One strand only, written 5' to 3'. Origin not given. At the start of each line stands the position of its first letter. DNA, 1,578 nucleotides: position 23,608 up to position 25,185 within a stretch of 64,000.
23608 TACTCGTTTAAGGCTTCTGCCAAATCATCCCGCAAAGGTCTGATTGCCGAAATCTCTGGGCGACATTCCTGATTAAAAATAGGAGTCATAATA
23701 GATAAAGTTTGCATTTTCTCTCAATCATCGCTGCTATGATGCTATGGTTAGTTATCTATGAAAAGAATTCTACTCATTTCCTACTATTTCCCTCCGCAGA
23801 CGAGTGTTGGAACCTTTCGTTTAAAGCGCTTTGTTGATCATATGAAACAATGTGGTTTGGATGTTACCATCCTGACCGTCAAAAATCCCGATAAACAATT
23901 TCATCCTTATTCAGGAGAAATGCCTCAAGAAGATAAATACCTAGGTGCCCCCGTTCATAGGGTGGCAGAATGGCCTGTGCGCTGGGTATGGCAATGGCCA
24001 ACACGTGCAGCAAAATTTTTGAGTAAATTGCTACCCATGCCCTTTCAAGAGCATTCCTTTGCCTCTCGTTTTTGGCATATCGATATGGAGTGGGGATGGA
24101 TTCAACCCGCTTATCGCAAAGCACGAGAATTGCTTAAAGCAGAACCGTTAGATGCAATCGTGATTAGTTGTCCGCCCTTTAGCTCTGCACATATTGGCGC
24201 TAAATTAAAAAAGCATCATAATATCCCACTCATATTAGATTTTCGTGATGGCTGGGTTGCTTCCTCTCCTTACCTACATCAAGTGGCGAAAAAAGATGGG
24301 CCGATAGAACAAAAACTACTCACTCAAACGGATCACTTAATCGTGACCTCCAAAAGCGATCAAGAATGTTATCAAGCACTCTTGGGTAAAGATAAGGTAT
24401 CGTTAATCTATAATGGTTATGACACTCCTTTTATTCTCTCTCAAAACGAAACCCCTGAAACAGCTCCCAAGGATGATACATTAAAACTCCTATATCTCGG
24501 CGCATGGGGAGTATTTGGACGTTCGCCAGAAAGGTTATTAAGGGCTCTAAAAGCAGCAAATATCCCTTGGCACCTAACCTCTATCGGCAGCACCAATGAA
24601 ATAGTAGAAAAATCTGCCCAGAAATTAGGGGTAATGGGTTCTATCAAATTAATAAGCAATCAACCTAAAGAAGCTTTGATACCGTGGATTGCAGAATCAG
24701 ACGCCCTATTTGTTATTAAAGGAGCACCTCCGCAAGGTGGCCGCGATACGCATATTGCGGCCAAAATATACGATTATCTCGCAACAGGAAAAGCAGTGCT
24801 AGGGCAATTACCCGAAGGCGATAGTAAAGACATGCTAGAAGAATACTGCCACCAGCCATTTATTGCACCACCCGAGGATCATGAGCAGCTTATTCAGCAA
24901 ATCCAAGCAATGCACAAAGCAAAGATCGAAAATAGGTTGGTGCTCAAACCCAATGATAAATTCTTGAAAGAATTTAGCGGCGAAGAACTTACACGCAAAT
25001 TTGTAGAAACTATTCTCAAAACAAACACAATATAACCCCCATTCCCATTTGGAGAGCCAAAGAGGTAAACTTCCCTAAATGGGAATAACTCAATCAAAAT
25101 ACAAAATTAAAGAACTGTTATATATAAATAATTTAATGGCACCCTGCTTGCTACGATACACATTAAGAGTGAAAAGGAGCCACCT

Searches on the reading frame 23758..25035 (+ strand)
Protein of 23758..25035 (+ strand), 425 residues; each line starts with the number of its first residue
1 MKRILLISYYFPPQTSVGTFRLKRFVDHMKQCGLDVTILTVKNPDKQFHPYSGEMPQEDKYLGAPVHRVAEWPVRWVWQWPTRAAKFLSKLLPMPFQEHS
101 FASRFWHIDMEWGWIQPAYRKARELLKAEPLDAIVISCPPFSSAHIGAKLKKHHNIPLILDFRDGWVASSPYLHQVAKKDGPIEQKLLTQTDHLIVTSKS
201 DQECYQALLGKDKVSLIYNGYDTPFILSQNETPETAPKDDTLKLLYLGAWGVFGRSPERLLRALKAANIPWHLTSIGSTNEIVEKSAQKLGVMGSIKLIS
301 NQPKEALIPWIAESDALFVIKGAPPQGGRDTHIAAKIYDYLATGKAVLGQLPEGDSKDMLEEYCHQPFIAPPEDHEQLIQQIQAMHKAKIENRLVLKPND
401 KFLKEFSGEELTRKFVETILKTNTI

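Call 62: search_protein_families(library=pfam, proteins=[window:23758-25035:+], max_evalue=0.001)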
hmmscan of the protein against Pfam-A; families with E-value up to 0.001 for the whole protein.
window:23758-25035:+ (425 aa): 2 families
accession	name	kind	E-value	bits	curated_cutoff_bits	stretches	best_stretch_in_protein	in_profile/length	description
PF13439.12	Glyco_transf_4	-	3e-12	47.3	28.5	1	98-223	40-168/170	Glycosyltransferase Family 4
PF13579.12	Glyco_trans_4_4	-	2.8e-11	44.4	29.7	1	23-220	8-158/158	Glycosyl transferase 4-like domain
